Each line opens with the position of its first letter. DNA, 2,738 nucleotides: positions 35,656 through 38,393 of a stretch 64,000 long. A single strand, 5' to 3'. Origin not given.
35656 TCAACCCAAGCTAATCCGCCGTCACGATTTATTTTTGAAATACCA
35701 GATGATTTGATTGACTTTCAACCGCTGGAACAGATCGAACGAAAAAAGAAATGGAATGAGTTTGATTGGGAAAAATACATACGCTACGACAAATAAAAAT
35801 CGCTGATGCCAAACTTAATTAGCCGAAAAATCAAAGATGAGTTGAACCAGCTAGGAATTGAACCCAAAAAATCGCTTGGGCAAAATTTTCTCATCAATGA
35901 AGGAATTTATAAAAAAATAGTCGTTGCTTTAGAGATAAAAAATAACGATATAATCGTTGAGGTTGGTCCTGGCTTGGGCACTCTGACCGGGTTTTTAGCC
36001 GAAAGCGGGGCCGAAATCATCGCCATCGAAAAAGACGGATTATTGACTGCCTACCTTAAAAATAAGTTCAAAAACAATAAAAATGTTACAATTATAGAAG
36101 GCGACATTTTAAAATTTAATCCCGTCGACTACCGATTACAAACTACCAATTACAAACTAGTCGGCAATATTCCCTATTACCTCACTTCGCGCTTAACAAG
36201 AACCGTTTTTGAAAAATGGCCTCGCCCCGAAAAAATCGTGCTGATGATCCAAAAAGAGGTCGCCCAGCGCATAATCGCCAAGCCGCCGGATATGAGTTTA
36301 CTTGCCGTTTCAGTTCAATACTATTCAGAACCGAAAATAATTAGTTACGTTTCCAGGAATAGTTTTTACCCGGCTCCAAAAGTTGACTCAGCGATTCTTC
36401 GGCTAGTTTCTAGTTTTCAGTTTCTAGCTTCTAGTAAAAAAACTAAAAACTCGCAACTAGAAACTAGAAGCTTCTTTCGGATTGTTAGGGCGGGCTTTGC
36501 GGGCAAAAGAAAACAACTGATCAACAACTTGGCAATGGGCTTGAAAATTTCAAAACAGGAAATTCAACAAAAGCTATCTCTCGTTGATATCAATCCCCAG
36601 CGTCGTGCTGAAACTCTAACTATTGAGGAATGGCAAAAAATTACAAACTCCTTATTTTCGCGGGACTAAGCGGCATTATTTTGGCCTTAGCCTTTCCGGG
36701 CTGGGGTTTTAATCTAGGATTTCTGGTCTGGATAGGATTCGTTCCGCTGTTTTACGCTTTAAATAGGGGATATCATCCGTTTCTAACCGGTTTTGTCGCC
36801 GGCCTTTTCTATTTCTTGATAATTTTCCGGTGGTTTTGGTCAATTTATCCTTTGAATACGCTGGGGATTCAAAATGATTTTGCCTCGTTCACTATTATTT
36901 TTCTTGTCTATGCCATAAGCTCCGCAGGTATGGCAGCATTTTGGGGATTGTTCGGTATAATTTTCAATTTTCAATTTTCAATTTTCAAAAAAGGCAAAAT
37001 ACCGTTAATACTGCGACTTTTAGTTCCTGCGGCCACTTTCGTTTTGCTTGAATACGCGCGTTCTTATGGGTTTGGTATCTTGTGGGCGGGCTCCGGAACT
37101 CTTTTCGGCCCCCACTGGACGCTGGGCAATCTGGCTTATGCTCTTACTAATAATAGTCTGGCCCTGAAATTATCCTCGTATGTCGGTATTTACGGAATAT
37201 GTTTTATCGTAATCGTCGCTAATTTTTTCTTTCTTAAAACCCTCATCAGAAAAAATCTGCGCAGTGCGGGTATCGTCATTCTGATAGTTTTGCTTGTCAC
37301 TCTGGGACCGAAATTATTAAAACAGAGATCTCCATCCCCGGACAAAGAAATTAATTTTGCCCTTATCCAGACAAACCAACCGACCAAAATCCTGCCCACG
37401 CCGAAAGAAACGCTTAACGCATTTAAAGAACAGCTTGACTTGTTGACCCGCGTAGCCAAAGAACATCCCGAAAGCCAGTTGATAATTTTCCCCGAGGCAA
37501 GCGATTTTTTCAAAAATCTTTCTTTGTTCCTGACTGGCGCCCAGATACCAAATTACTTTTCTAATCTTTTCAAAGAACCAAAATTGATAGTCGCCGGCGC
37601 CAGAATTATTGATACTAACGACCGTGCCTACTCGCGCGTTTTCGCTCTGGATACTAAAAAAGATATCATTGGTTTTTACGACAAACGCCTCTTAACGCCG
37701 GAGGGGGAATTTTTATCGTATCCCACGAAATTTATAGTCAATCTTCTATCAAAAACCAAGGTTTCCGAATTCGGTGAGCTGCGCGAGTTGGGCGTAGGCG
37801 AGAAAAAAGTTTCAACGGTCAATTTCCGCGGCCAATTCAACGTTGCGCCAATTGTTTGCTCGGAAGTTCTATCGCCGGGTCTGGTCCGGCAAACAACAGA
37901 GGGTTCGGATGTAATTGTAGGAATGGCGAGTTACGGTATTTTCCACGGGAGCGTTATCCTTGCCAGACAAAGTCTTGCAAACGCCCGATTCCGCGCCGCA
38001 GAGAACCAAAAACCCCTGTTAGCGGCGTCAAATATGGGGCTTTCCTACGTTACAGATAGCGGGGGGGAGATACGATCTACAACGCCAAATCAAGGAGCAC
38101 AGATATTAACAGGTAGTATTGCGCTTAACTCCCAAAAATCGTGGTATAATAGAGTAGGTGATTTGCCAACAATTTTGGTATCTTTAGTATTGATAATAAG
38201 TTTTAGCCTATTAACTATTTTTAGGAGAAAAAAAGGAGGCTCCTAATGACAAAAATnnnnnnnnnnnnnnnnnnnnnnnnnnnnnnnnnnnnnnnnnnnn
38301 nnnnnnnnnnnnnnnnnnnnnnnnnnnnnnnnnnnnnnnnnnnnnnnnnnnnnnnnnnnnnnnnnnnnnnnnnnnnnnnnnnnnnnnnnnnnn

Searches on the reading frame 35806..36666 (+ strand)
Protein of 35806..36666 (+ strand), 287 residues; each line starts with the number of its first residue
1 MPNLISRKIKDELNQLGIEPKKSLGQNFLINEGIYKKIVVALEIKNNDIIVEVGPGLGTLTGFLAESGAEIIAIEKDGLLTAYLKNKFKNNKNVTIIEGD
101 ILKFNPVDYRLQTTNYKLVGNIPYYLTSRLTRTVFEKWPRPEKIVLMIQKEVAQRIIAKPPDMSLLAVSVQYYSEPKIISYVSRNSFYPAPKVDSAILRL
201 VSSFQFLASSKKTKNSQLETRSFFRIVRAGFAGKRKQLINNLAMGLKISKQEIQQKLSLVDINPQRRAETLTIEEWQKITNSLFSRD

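Call 60: search_protein_families(library=pfam, proteins=[window:35806-36666:+], max_evalue=0.00001)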
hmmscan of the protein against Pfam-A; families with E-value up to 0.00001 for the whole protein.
window:35806-36666:+ (287 aa): 1 family
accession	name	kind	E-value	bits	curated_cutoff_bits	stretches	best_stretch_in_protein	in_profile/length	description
PF00398.26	RrnaAD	-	4.5e-51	173.9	24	1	21-283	5-261/263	Ribosomal RNA adenine dimethylase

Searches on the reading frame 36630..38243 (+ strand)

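Call 60: search_protein_families(library=pfam, proteins=[window:36630-38243:+], max_evalue=0.00001)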
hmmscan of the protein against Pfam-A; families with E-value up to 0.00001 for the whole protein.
window:36630-38243:+ (538 aa): 2 families
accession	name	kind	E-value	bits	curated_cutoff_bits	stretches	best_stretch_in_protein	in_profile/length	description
PF20154.4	LNT_N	-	3e-13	50.7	27.1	1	14-199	1-158/159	Apolipoprotein N-acyltransferase N-terminal domain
PF00795.27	CN_hydrolase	-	6.3e-13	49.1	23.2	1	244-505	3-254/256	Carbon-nitrogen hydrolase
